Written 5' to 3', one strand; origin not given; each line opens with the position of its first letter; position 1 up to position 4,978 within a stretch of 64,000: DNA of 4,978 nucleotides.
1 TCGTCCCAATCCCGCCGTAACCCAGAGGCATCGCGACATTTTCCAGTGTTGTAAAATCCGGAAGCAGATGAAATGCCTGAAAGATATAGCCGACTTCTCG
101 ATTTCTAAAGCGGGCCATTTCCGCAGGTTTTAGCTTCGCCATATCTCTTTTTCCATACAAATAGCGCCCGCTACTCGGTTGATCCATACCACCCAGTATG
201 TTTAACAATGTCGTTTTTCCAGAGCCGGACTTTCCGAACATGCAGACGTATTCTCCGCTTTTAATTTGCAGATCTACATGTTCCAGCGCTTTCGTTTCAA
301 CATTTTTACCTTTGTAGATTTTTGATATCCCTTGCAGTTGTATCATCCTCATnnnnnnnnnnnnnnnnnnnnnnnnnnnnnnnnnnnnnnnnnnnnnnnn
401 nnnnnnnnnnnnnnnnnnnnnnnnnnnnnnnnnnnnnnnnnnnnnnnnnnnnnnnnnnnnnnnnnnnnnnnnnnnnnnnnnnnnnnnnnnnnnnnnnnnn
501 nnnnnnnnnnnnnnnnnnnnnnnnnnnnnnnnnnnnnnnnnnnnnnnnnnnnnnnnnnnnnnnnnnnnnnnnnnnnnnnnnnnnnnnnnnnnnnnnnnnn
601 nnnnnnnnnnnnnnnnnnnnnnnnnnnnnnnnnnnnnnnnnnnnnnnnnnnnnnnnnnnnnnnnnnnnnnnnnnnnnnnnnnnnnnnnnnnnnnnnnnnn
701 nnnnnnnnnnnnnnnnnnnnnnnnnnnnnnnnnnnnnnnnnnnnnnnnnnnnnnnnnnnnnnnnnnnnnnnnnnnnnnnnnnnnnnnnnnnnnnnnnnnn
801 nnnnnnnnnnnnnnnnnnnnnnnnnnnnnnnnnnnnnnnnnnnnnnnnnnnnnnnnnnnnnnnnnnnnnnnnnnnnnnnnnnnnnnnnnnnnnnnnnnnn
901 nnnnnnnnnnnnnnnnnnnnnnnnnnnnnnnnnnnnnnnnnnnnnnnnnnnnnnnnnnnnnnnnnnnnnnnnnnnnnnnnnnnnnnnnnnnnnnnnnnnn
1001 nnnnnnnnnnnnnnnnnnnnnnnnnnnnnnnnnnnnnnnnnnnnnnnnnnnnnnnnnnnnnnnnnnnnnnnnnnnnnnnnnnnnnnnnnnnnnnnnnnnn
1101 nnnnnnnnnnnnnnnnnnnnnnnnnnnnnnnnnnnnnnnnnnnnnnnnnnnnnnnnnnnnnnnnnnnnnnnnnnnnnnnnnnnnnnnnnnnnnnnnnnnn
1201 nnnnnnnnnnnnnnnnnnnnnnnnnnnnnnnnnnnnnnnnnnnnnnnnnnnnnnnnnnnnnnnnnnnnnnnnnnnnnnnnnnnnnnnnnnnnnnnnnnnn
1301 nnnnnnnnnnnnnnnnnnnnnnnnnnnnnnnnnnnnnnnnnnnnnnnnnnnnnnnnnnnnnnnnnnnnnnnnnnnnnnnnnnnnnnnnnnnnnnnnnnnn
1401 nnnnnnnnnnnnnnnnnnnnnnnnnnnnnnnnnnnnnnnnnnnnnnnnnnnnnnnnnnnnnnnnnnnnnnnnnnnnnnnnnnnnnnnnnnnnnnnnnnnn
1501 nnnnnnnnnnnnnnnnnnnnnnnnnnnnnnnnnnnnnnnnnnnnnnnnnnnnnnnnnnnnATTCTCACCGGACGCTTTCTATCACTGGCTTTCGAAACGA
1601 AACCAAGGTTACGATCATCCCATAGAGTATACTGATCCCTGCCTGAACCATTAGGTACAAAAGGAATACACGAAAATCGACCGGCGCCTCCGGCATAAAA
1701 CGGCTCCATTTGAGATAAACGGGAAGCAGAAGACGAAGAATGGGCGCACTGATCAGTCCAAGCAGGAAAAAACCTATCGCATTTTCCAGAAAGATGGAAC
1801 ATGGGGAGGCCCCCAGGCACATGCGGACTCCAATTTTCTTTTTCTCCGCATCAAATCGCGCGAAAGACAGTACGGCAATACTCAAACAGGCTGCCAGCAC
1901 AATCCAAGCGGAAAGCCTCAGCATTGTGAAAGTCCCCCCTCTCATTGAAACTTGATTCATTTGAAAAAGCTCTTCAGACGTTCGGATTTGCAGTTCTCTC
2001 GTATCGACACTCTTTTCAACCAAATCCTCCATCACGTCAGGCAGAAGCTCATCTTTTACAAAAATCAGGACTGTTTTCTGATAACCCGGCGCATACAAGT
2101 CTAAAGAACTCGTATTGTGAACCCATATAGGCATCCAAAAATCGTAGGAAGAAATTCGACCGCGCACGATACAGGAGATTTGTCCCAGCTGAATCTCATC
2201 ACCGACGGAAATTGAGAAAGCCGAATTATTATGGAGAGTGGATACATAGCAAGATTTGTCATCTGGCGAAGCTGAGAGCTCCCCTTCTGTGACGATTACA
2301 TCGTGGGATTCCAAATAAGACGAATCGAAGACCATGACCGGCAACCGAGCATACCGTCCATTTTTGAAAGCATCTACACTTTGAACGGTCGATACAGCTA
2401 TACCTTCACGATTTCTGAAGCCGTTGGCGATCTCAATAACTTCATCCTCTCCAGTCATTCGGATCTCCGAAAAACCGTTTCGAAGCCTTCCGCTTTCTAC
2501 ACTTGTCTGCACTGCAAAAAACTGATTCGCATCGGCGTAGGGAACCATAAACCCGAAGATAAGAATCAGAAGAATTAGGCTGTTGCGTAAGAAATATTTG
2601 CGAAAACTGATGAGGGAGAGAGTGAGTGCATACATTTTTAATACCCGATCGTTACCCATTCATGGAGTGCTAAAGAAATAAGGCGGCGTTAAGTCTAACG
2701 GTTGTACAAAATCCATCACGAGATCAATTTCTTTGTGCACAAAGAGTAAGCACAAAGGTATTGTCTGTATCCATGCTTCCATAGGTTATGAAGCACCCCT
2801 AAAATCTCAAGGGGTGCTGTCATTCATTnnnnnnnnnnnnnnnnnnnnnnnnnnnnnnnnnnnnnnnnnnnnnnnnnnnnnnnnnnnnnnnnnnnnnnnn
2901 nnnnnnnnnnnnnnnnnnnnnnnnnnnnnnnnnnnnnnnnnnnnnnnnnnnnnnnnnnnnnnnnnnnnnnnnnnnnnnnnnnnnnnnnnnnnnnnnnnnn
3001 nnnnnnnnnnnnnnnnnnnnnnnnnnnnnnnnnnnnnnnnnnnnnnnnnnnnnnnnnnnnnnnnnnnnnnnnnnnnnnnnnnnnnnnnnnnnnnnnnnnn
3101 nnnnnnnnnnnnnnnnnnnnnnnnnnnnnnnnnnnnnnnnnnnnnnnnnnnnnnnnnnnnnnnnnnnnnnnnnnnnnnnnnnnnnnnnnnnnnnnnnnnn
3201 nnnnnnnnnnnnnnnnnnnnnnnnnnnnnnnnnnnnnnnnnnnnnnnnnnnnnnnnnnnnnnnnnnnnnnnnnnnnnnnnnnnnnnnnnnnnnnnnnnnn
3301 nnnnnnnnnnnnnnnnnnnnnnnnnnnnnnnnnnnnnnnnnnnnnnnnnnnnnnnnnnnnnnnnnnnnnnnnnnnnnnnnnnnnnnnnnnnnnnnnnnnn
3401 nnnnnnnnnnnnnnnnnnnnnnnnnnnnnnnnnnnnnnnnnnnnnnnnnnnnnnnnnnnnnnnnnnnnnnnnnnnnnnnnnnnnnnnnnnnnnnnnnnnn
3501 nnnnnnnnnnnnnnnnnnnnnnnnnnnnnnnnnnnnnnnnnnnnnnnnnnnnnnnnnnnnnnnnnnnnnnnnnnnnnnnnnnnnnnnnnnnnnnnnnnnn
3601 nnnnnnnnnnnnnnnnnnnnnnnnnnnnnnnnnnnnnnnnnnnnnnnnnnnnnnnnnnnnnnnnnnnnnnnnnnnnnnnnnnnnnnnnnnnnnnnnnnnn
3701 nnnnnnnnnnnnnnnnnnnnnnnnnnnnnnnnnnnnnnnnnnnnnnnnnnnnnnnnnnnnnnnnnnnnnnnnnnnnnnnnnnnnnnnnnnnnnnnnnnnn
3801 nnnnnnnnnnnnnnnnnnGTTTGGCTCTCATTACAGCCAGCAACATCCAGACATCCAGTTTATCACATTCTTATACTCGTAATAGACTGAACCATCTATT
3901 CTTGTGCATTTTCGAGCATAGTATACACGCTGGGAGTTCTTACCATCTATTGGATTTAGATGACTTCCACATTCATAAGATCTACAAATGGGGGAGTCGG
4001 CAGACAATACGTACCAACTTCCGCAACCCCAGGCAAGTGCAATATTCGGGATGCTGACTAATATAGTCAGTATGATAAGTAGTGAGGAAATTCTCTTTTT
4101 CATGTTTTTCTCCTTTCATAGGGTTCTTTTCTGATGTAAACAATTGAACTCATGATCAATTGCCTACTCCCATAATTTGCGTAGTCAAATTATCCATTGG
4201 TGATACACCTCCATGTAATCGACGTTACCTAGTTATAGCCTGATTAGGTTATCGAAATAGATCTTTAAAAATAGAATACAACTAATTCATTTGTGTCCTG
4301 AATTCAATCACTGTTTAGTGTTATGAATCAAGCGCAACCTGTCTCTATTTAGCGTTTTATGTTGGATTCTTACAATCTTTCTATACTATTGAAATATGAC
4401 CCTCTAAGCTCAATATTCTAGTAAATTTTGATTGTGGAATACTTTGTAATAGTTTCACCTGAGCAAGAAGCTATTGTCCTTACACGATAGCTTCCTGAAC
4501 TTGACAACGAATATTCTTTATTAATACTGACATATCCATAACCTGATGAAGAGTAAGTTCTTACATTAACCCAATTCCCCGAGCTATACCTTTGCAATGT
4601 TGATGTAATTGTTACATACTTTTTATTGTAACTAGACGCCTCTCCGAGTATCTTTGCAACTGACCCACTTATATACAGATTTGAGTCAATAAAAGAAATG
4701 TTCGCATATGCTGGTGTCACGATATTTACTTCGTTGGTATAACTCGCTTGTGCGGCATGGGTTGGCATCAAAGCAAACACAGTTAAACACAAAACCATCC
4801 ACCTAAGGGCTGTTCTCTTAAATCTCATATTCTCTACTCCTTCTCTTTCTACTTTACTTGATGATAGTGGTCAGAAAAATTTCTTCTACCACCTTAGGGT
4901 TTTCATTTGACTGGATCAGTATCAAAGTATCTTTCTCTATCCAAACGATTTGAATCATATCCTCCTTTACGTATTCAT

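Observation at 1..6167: AT-rich ECF-sigma locus: three unrecognisable secreted proteins plus a two-permease FtsX/MacB-type ABC exporter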

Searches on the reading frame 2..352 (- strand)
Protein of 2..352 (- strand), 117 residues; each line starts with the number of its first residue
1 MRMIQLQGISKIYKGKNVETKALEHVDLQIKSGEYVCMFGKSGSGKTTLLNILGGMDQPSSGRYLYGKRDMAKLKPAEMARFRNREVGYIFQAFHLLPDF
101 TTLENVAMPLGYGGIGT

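Call 7: search_protein_families(library=ncbifam, proteins=[window:2-352:-], max_evalue=1)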
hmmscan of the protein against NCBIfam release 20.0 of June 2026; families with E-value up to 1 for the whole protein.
window:2-352:- (117 aa): 199 families (the best 25 are shown)
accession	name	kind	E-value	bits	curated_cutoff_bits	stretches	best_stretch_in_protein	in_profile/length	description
TIGR02211.1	LolD_lipo_ex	equivalog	1.8e-35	122.5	307.75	1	3-110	1-108/221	lipoprotein-releasing ABC transporter ATP-binding protein LolD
NF008639.0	PRK11629.1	equivalog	1.2e-33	116.5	360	1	3-113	6-116/234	lipoprotein-releasing ABC transporter ATP-binding protein LolD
NF038007.1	ABC_ATP_DarD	equivalog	1e-29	103.6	375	1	3-115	1-113/218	darobactin export ABC transporter ATP-binding protein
NF007826.0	PRK10535.1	equivalog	1e-27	96.7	966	1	3-115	4-116/648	macrolide ABC transporter ATP-binding protein/permease MacB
TIGR03608.1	L_ocin_972_ABC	subfamily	4.7e-25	88.3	254.85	1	6-112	1-103/206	putative bacteriocin export ABC transporter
NF040933.2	ABC_arch_GlcV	equivalog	8.5e-25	87.4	450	1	4-110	3-108/357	glucose ABC transporter ATP-binding protein GlcV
TIGR02673.1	FtsE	equivalog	1.2e-24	87.2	264.85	1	3-111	1-105/214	cell division ATP-binding protein FtsE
TIGR03265.1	PhnT2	equivalog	2e-22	79.9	457.7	1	4-110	5-101/353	putative 2-aminoethylphosphonate ABC transporter ATP-binding protein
TIGR02982.1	heterocyst_DevA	subfamily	6.3e-21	75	295.8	1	4-110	2-107/220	ABC exporter ATP-binding subunit, DevA family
TIGR02315.1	ABC_phnC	equivalog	1e-20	74.2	266.1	1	3-108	1-102/243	phosphonate ABC transporter ATP-binding protein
NF007879.0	PRK10584.1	equivalog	1.1e-20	74.3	336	1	15-109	18-112/228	putative ABC transporter ATP-binding protein YbbA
TIGR02314.1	ABC_MetN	equivalog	2.1e-20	73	499.7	1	3-111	1-108/343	methionine ABC transporter ATP-binding protein MetN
NF006987.0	PRK09452.1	equivalog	3.9e-20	71.9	482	1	2-110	16-114/378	spermidine/putrescine ABC transporter ATP-binding protein PotA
TIGR00968.1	3a0106s01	subfamily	4.2e-20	72.3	342.75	1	17-110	10-97/237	sulfate ABC transporter ATP-binding protein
NF043075.1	MMSYN1_0197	equivalog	4.4e-20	71.9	550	1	3-110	2-99/341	spermidine/putrescine ABC transporter ATP-binding protein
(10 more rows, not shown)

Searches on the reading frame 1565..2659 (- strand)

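Call 6: search_protein_families(library=pfam, proteins=[window:1565-2659:-], max_evalue=1)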
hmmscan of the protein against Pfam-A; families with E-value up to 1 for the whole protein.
window:1565-2659:- (364 aa): 2 families
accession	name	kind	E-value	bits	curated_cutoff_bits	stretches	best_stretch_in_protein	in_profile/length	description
PF02687.27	FtsX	-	0.0095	16.4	25.5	1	251-354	5-111/120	FtsX-like permease C-terminal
PF22447.2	EEP_ig-like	-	0.23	11.8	26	1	47-94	17-64/105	Endonuclease/exonuclease/phosphatase family, ig-like domain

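Call 7: search_protein_families(library=ncbifam, proteins=[window:1565-2659:-], max_evalue=1)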
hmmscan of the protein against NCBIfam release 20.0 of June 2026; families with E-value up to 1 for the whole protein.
window:1565-2659:- (364 aa): 1 family
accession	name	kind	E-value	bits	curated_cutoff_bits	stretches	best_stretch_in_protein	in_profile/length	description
TIGR03434.1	ADOP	subfamily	1.8e-07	29.7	622.3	1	222-361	253-397/803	ADOP family duplicated permease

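Call 8: search_protein_families(library=padloc, proteins=[window:1565-2659:-], max_evalue=0.1)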
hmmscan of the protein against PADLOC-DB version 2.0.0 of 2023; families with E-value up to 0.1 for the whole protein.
window:1565-2659:- (364 aa): 0 families

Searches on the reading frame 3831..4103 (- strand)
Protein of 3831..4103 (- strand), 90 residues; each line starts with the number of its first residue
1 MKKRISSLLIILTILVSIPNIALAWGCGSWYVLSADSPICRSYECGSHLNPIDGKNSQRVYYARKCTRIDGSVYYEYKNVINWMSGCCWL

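Call 6: search_protein_families(library=pfam, proteins=[window:3831-4103:-], max_evalue=1)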
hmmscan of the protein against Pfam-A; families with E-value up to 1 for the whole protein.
window:3831-4103:- (90 aa): 0 families

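Call 7: search_protein_families(library=ncbifam, proteins=[window:3831-4103:-], max_evalue=1)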
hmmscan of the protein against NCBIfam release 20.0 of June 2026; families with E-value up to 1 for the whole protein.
window:3831-4103:- (90 aa): 0 families

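Call 8: search_protein_families(library=padloc, proteins=[window:3831-4103:-], max_evalue=0.1)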
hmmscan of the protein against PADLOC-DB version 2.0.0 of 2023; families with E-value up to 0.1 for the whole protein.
window:3831-4103:- (90 aa): 0 families

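Call 10: find_homologous_proteins(query=window:3831-4103:-, max_evalue=0.01)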
Query window:3831-4103:- (90 aa): 1 proteins with E <= 0.01 among 2 candidates.
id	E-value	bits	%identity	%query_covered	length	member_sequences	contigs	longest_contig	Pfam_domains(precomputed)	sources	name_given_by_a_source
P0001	5.5e-56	205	100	100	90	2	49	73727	-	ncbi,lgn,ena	-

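Call 54: search_solved_structures(query=A4, max_evalue=10)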
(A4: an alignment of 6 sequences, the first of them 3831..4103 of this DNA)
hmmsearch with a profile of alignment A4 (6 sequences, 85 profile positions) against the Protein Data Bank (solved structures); distinct sequences matched with E-value up to 10: 0.

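Call 66: search_protein_families(library=pfam, alignment_id=A4, max_evalue=1)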
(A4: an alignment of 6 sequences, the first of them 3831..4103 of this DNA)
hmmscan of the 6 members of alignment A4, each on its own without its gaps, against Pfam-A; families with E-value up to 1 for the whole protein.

A. member 1, window:3831-4103:- (90 aa): 0 families

B. families by the number of members that match (of 6 scanned): 1 family
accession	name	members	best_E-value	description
PF23776.1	DUF7170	1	0.0006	Protein of unknown function (DUF7170)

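Call 67: search_protein_families(library=ncbifam, alignment_id=A4, max_evalue=1)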
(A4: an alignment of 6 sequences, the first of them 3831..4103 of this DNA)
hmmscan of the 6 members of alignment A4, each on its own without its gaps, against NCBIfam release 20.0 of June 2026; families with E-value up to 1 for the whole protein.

A. member 1, window:3831-4103:- (90 aa): 0 families

B. families by the number of members that match (of 6 scanned): 3 families
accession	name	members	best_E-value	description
NF047414.1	BRANT_His_rich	1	0.016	His-rich protein BRANT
NF040942.2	hypo_ExtJ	1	0.022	selenite/tellurite reduction operon protein ExtJ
NF053838.1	hit_Bd0108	1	0.075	predatory lifecycle switch protein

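Call 83: search_dna_similar(query=window:3831-4103:-, collection=plasmids, mode=protein, max_evalue=1, max_rows=10)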
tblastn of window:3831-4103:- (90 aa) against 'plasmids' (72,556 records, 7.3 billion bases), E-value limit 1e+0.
No match.

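Call 87: find_related_loci(query=A6, collection=metagenome_contigs, flank=8000)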
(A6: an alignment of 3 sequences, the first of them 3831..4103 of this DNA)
Query A6 (90 aa) in metagenome_contigs; peptide patterns used: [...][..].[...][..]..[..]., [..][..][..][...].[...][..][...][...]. (x = any residue, [..] = any of these).
192 stretches matched a pattern, but none encodes a relative of the query by tblastn (E <= 1e-3).

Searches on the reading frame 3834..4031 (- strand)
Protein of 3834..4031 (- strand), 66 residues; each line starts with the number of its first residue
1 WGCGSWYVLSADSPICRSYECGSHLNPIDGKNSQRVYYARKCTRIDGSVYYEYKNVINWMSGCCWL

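Call 63: predict_structure(protein=window:3834-4031:-)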
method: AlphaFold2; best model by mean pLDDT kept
length: 66 residues; sequences in the alignment: 1
mean_pLDDT: 56.6   pTM: 0.37
mean pLDDT of the five models: 56.6, 49.5, 46.4, 45.5, 38.9
residues with pLDDT >= 90: 0; 70-90: 9; 50-70: 35; < 50: 22
segments of 3 or more residues with pLDDT < 50: 1-14, 58-60, 64-66
pLDDT, mean of each block of 10 residues (from residue 1): 40 53 59 64 71 60 44
secondary structure, 60 per line:
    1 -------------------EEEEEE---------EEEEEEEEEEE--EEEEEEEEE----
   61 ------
elements in order: E20-25 E35-45 E48-56

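Call 69: fold_search(model_id=the predicted structure, library=pdb)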
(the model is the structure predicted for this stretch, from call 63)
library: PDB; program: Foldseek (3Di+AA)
matches with E <= 10: 654; with E <= 0.001: 0
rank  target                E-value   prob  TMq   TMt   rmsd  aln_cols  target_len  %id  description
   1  5iso_C                3.2e-01  0.51  0.39  0.07   7.1        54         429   13  STRUCTURE OF FULL LENGTH HUMAN AMPK (NON-PHOSPHORYLATED AT T-LOOP) IN COMPLEX WITH A SMALL MOLECULE ACTIVATOR, A BENZI (released 2017-03-29)
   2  6e4u_A                6.3e-01  0.35  0.42  0.10   7.2        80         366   14  Structure of AMPK bound to activator (released 2018-08-08)
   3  2y8l_A                6.3e-01  0.28  0.41  0.29   9.7        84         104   13  Structure of the regulatory fragment of mammalian aMPK in complex with two ADP (released 2011-03-16)
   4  6c9g_A                6.7e-01  0.30  0.43  0.10   8.3        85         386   13  AMP-activated protein kinase bound to pharmacological activator R739 (released 2018-11-28)
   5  2v8q_A                6.7e-01  0.28  0.42  0.30   9.6        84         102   13  Crystal structure of the regulatory fragment of mammalian AMPK in complexes with AMP (released 2007-09-25)
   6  6c9f_A                7.1e-01  0.28  0.43  0.10   9.5        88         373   12  AMP-activated protein kinase bound to pharmacological activator R734 (released 2018-11-28)
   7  4xmr_A                7.5e-01  0.66  0.43  0.13   2.1        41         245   15  Crystal structure of the sensory domain of the Campylobacter jejuni chemoreceptor Tlp3 (CcmL) with isoleucine bound. (released 2015-11-04)
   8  6w3o_A                8.0e-01  0.63  0.42  0.13   2.2        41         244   15  Crystal structure of ligand-binding domain of Campylobacter jejuni chemoreceptor Tlp3 in complex with 4-methylisoleuci (released 2020-05-20)
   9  6c9h_A                8.5e-01  0.28  0.43  0.09   8.3        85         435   13  non-phosphorylated AMP-activated protein kinase bound to pharmacological activator R734 (released 2018-11-28)
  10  6c9j_A                9.0e-01  0.25  0.42  0.10   8.3        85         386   13  AMP-activated protein kinase bound to pharmacological activator R734 (released 2018-11-28)
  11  5iso_A                9.5e-01  0.41  0.40  0.07   4.1        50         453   14  STRUCTURE OF FULL LENGTH HUMAN AMPK (NON-PHOSPHORYLATED AT T-LOOP) IN COMPLEX WITH A SMALL MOLECULE ACTIVATOR, A BENZI (released 2017-03-29)
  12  4qfg_A                9.5e-01  0.28  0.39  0.09   6.7        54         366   13  Structure of AMPK in complex with STAUROSPORINE inhibitor and in the absence of a synthetic activator (released 2014-08-06)
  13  7myj_C                1.0e+00  0.33  0.38  0.07   4.3        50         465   12  Structure of full length human AMPK (a2b1g1) in complex with a small molecule activator MSG011 (released 2022-06-29)
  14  6b1u_A                1.1e+00  0.23  0.43  0.09   7.0        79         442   13  Structure of full-length human AMPK (a2b1g1) in complex with a small molecule activator SC4 (released 2018-04-25)
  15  2ya3_A                1.1e+00  0.21  0.41  0.29   9.7        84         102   13  STRUCTURE OF THE REGULATORY FRAGMENT OF MAMMALIAN AMPK IN COMPLEX WITH COUMARIN ADP (released 2011-03-16)
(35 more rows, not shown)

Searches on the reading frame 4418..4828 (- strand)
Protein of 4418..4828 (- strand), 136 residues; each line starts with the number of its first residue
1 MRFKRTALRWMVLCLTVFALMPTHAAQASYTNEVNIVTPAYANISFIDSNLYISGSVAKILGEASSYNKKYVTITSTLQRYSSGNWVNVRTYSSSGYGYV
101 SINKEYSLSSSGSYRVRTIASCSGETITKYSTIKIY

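Call 6: search_protein_families(library=pfam, proteins=[window:4418-4828:-], max_evalue=1)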
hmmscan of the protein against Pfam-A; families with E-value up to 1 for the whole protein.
window:4418-4828:- (136 aa): 1 family
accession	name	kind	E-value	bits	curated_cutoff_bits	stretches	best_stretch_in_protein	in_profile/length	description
PF15890.11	Peptidase_Mx1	-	0.0063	16.3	25.6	1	56-107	131-177/240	Putative zinc-binding metallo-peptidase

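Call 7: search_protein_families(library=ncbifam, proteins=[window:4418-4828:-], max_evalue=1)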
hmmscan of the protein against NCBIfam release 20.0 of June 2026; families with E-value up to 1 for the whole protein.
window:4418-4828:- (136 aa): 1 family
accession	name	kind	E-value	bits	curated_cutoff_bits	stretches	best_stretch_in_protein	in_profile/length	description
TIGR04549.1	LP_HExxH_w_tonB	subfamily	0.0086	15.3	75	1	58-108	146-191/261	substrate import-associated zinc metallohydrolase lipoprotein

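Call 8: search_protein_families(library=padloc, proteins=[window:4418-4828:-], max_evalue=0.1)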
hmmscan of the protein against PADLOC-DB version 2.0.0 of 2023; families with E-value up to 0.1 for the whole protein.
window:4418-4828:- (136 aa): 0 families

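Call 14: find_homologous_proteins(query=window:4418-4828:-, max_evalue=0.001)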
Query window:4418-4828:- (136 aa): 1 proteins with E <= 0.001 among 7 candidates.
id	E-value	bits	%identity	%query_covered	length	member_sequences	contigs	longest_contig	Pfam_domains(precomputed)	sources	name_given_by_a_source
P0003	5.8e-80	283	100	100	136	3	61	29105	-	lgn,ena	-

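Call 55: search_solved_structures(query=window:4418-4828:-, max_evalue=10)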
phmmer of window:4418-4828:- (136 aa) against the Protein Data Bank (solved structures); distinct sequences matched with E-value up to 10: 2.
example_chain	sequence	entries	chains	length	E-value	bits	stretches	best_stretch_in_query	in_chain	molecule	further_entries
9qpm_A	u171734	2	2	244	0.25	14.6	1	29-93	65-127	DUF4465 domain-containing protein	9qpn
9fct_B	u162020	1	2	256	0.27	14.5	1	29-93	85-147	DUF4465 domain-containing protein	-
